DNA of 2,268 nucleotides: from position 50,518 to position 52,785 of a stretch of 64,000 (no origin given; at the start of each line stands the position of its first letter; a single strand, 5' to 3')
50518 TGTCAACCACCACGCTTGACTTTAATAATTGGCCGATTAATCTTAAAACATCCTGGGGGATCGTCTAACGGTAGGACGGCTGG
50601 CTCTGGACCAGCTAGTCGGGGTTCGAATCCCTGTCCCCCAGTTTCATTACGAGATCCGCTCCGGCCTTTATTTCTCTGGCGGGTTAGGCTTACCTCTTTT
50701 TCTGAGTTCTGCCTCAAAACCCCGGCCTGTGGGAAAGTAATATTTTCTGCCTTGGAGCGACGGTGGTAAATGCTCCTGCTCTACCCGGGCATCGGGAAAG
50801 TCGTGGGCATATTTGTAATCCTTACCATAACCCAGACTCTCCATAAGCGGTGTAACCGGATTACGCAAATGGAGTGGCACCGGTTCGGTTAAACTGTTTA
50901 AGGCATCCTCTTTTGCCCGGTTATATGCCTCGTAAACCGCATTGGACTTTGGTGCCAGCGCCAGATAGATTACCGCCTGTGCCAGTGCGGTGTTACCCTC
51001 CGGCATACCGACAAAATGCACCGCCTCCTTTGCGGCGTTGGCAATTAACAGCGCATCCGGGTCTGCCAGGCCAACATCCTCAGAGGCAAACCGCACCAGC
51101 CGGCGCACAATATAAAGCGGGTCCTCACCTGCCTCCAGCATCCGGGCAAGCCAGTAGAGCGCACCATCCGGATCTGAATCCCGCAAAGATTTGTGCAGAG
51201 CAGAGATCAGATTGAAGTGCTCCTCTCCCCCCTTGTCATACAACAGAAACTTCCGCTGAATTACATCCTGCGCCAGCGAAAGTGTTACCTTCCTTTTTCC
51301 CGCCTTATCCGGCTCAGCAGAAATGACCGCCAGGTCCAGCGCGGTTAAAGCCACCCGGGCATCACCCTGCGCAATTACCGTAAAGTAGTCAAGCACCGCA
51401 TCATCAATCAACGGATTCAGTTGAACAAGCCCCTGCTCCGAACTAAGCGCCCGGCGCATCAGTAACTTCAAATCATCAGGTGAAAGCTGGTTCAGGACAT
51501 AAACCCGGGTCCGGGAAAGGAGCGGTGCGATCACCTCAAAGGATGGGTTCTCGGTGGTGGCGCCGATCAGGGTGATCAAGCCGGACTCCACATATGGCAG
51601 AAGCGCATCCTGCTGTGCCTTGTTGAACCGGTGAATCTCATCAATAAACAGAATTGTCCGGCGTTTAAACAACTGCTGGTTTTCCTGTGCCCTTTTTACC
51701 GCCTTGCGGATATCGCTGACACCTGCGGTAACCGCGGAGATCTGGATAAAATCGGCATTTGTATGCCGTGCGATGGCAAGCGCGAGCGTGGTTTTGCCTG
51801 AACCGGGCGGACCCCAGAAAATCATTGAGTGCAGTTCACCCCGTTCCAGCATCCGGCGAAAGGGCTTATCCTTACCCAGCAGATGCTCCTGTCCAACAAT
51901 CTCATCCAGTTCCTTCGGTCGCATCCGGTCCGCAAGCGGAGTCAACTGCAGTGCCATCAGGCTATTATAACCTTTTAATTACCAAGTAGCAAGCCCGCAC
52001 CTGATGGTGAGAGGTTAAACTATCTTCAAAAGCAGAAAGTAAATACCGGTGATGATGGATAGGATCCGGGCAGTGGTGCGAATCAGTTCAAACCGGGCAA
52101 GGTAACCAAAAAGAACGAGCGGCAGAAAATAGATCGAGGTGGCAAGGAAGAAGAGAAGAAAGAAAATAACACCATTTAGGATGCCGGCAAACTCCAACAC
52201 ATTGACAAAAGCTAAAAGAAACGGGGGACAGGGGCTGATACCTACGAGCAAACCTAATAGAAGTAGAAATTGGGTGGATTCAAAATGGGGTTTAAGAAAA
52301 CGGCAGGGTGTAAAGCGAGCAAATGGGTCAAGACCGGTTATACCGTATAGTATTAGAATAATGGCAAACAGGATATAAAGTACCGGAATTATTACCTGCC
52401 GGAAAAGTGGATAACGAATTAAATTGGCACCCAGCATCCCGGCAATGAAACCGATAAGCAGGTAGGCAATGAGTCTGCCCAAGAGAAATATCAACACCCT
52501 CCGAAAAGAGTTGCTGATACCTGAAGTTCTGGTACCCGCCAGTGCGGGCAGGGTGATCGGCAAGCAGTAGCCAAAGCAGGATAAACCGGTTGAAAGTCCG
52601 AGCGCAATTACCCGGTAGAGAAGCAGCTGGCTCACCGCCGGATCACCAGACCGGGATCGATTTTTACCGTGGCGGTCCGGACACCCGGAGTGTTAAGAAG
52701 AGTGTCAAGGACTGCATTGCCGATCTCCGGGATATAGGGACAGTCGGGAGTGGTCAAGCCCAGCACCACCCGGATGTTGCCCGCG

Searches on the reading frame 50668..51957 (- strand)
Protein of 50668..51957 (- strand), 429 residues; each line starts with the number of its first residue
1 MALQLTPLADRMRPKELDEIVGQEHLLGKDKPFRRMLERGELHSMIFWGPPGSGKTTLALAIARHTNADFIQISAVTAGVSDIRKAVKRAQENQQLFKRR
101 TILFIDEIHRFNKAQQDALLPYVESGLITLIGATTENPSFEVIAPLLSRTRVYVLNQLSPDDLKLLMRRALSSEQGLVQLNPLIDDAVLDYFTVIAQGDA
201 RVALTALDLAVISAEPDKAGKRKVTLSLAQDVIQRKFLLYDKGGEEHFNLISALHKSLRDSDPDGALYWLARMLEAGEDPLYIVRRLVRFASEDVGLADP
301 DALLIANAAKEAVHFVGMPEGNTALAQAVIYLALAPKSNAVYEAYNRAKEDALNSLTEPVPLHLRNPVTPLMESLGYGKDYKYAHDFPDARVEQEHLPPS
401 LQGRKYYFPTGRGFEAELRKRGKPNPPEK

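Call 58: search_protein_families(library=pfam, proteins=[window:50668-51957:-], max_evalue=0.001)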
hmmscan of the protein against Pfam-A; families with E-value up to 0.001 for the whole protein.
window:50668-51957:- (429 aa): 16 families
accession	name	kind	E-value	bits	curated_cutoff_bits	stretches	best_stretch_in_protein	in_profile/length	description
PF12002.13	MgsA_C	-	3.4e-67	225.9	27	1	261-421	2-162/167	MgsA AAA+ ATPase C terminal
PF16193.11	AAA_assoc_2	-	2.2e-23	82.7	34.3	1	184-259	7-81/81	AAA C-terminal domain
PF00004.35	AAA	-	1.1e-17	65.2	21.2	1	45-151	1-124/131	ATPase family associated with various cellular activities (AAA)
PF05496.18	RuvB_N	-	3e-13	50.3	27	1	12-130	1-115/159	Holliday junction DNA helicase RuvB P-loop domain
PF01078.27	Mg_chelatase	-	5.8e-07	29.6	20.3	0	42-63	22-43/207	Magnesium chelatase, subunit ChlI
PF07728.20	AAA_5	-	8e-07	29.6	22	1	45-131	2-98/139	AAA domain (dynein-related subfamily)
PF13173.12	AAA_14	-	5e-06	27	27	1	46-153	6-118/129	AAA domain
PF20720.3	nSTAND3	-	1.4e-05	25.3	27.2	1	43-158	18-118/155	Novel STAND NTPase 3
PF13191.12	AAA_16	-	3.2e-05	24.9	32.6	0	38-72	20-57/167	AAA ATPase domain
PF04851.21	ResIII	-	4.2e-05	24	22.5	0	43-68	24-49/164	Type III restriction enzyme, res subunit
PF13401.12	AAA_22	-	0.00017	22.3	27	0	45-117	8-84/130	AAA domain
PF07724.20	AAA_2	-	0.0003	21.3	27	0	43-129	4-105/166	AAA domain (Cdc48 subfamily)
PF00158.32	Sigma54_activat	-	0.00032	20.9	20.2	0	100-138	94-132/168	Sigma-54 interaction domain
PF07726.17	AAA_3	-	0.00049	20.4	27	1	46-144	3-108/131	ATPase family associated with various cellular activities (AAA)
PF01695.23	IstB_IS21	-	0.00059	19.8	24.1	0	44-108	94-162/238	IstB-like ATP binding protein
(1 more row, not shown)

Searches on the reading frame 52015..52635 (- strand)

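Call 58: search_protein_families(library=pfam, proteins=[window:52015-52635:-], max_evalue=0.001)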
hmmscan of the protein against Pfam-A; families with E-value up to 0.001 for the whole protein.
window:52015-52635:- (206 aa): 1 family
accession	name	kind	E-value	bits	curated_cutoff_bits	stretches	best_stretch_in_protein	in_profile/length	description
PF13386.12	DsbD_2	-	1.3e-21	77.8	24.9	1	10-201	3-194/199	Cytochrome C biogenesis protein transmembrane region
